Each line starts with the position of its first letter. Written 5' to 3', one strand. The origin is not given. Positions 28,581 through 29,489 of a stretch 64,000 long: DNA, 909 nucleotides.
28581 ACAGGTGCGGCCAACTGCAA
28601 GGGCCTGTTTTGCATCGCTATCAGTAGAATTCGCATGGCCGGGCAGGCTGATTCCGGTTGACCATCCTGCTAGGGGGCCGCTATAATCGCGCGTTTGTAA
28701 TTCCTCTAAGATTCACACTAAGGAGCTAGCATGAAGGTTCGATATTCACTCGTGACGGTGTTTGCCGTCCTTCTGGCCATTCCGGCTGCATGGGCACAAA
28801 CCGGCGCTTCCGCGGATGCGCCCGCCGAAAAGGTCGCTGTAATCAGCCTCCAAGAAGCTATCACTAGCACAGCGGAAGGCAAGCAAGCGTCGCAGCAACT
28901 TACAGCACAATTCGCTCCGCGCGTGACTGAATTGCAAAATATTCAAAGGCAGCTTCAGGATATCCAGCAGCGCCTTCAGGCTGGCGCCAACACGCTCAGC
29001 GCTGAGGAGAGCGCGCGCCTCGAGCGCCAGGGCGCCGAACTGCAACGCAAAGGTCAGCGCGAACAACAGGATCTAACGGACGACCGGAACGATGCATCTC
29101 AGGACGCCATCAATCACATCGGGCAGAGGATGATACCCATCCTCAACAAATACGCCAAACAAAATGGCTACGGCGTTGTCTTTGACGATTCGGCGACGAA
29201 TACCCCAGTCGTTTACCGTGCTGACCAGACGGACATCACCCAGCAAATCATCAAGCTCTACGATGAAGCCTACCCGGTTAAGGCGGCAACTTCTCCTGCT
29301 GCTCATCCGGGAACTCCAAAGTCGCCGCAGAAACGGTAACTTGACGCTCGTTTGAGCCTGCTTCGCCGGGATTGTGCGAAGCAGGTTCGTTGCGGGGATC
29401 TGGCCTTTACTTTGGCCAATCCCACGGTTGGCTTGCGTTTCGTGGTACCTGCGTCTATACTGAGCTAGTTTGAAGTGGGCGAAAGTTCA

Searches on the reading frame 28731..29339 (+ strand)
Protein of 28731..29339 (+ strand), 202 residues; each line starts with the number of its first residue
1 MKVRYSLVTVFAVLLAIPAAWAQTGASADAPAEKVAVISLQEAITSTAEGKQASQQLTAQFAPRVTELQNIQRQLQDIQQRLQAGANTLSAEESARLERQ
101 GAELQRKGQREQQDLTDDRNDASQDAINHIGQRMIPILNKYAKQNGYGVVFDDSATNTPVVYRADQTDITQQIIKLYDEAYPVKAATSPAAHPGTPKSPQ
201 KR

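Call 39: search_protein_families(library=pfam, proteins=[window:28731-29339:+], max_evalue=0.001)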
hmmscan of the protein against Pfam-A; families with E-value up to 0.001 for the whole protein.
window:28731-29339:+ (202 aa): 1 family
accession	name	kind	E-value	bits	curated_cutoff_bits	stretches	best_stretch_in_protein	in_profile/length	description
PF03938.19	OmpH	-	3.2e-25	89.4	32.4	1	34-175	1-139/141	Outer membrane protein (OmpH-like)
